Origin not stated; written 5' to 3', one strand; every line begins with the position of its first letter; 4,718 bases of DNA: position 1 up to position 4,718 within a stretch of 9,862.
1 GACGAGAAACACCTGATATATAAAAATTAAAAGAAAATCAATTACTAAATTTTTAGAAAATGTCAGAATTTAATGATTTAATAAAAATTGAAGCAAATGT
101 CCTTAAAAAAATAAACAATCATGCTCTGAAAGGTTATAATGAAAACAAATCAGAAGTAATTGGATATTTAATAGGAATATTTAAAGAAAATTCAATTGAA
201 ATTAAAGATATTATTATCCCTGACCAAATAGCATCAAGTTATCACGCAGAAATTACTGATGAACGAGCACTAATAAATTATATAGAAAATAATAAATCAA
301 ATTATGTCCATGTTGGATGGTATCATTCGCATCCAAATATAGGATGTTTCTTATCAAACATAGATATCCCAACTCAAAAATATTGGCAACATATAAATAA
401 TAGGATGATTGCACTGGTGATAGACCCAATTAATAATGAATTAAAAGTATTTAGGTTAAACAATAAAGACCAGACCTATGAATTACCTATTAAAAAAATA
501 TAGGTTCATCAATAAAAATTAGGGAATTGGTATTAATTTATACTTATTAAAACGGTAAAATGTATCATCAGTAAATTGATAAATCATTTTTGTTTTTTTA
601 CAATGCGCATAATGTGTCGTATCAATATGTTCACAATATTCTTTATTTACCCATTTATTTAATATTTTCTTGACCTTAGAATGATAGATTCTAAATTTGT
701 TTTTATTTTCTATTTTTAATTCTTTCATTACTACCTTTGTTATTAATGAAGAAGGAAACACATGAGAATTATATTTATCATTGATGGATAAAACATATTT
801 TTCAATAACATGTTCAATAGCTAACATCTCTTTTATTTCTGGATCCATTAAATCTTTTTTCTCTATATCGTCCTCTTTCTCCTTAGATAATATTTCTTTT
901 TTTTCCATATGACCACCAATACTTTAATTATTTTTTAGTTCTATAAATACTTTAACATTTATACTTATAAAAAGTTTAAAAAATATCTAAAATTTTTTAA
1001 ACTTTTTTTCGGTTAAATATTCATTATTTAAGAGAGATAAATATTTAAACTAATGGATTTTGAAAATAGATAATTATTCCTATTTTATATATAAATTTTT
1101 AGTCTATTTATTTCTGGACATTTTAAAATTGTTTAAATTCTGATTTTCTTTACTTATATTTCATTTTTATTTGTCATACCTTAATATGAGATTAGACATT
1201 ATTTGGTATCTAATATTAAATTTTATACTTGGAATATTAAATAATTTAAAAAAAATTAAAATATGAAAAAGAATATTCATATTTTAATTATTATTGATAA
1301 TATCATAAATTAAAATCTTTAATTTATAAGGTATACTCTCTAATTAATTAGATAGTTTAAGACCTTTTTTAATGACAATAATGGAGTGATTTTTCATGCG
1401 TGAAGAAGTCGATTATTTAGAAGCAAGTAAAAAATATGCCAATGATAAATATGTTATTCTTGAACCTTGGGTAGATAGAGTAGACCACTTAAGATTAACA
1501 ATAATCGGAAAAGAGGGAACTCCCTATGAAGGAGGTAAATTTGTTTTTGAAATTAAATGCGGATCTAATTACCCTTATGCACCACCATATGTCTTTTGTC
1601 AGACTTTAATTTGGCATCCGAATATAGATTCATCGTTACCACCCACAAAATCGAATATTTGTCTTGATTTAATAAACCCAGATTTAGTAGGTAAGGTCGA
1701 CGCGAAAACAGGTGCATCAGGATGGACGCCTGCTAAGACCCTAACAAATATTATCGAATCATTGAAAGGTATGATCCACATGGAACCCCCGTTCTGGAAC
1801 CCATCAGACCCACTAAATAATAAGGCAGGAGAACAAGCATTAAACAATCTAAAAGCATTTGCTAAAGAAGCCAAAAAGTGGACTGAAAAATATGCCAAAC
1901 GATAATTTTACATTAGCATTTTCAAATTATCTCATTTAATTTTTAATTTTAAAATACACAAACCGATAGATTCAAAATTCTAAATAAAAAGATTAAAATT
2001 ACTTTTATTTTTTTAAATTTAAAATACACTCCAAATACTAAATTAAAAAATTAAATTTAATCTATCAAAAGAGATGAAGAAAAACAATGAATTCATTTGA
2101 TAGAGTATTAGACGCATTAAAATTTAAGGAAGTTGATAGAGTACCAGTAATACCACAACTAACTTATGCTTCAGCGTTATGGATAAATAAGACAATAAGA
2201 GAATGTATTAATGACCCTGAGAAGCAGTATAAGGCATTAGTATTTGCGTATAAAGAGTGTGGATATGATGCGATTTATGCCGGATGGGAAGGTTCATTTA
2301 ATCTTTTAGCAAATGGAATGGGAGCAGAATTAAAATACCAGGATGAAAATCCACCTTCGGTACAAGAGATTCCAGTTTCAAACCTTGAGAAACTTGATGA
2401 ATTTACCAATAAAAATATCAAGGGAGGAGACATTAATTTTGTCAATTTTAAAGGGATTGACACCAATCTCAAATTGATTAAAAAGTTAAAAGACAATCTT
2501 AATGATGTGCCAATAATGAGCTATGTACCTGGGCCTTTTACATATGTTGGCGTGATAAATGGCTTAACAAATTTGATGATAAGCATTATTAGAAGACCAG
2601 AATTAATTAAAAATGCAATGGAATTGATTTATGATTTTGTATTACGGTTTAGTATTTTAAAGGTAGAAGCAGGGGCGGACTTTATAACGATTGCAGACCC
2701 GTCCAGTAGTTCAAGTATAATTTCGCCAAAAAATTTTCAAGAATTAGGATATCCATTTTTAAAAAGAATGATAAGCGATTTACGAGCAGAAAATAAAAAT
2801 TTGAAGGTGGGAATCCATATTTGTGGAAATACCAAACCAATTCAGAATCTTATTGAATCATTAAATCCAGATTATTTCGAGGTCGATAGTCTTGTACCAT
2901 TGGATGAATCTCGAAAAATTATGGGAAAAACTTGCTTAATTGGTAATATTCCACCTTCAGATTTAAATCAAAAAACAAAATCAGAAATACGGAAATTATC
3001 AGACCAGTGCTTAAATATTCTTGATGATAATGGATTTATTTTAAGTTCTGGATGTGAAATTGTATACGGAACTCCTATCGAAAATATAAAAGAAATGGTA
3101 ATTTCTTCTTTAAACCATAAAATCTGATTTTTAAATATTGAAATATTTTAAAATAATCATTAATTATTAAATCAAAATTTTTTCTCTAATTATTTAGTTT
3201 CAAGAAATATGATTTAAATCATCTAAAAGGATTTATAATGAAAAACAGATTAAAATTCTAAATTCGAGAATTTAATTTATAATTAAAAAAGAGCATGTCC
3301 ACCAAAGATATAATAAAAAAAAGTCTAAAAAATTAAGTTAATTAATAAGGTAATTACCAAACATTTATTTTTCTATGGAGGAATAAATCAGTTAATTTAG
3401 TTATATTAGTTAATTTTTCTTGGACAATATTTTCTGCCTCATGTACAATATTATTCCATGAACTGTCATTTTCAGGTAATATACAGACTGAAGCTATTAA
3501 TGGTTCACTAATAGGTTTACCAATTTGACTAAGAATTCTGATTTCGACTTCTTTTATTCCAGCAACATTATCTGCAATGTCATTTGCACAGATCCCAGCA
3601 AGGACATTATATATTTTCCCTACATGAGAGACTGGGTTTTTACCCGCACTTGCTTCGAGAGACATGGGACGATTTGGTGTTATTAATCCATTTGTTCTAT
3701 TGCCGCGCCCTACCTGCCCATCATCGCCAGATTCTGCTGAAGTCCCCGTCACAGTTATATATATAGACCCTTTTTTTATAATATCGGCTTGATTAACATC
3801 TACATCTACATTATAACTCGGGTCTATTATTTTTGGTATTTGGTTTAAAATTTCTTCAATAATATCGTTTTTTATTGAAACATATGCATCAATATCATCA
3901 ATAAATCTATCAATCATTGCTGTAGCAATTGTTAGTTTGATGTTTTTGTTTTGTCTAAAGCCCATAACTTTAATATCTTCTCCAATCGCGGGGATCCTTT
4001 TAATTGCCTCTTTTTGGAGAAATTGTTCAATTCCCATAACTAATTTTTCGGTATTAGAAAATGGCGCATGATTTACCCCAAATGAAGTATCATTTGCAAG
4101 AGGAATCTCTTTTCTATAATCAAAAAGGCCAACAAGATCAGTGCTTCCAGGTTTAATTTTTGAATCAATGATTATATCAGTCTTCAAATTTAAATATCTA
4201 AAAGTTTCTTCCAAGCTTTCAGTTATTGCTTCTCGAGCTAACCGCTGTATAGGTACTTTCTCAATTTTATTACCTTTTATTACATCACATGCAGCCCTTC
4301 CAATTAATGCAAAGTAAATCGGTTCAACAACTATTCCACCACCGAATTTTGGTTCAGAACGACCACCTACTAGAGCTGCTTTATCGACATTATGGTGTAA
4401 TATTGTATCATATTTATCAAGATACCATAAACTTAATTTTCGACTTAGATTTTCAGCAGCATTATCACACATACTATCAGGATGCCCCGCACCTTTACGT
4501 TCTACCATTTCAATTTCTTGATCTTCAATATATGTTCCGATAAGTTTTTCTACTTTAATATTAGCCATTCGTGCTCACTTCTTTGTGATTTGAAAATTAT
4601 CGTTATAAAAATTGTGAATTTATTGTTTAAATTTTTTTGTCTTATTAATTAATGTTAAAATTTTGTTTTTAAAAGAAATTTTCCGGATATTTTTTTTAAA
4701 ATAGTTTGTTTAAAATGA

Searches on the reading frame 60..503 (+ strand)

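Call 14: search_protein_families(library=pfam, proteins=[window:60-503:+], max_evalue=0.01)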
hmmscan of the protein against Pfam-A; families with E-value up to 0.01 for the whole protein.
window:60-503:+ (147 aa): 2 families
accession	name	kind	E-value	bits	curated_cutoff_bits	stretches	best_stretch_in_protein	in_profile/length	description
PF01398.27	JAB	-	4.5e-21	75.3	22.5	1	8-114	6-116/117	JAB1/Mov34/MPN/PAD-1 ubiquitin protease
PF14464.11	Prok-JAB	-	9.9e-06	25.9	25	1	14-108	4-92/114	Prokaryotic homologs of the JAB domain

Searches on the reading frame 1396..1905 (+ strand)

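Call 14: search_protein_families(library=pfam, proteins=[window:1396-1905:+], max_evalue=0.01)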
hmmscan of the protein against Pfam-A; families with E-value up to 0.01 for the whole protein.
window:1396-1905:+ (169 aa): 1 family
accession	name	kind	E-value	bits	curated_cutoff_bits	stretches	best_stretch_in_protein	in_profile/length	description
PF00179.31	UQ_con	-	1.5e-26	93.2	27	1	22-162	19-139/140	Ubiquitin-conjugating enzyme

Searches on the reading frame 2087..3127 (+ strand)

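Call 14: search_protein_families(library=pfam, proteins=[window:2087-3127:+], max_evalue=0.01)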
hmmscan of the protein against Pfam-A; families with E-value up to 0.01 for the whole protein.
window:2087-3127:+ (346 aa): 1 family
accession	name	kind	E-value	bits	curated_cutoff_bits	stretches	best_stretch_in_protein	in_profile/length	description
PF01208.23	URO-D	-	9.6e-58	196.3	23.9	1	4-338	3-340/346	Uroporphyrinogen decarboxylase (URO-D)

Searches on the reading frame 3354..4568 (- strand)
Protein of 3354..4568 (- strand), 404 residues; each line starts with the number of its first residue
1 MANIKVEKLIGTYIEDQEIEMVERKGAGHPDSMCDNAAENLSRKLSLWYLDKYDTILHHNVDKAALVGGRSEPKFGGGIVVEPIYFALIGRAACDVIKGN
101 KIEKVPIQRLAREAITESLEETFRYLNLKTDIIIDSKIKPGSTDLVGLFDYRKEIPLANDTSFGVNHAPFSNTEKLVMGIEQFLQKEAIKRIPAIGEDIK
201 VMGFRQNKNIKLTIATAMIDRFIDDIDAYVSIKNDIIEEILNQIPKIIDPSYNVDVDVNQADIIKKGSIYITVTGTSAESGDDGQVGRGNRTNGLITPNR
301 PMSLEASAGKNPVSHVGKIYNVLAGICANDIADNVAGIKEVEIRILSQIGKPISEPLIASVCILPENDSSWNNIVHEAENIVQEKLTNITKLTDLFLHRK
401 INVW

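Call 14: search_protein_families(library=pfam, proteins=[window:3354-4568:-], max_evalue=0.01)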
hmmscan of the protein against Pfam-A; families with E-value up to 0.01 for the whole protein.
window:3354-4568:- (404 aa): 1 family
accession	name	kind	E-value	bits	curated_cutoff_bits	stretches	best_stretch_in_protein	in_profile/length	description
PF01941.24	AdoMet_Synthase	-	1.1e-157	525.4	27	1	3-398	2-393/395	S-adenosylmethionine synthetase (AdoMet synthetase)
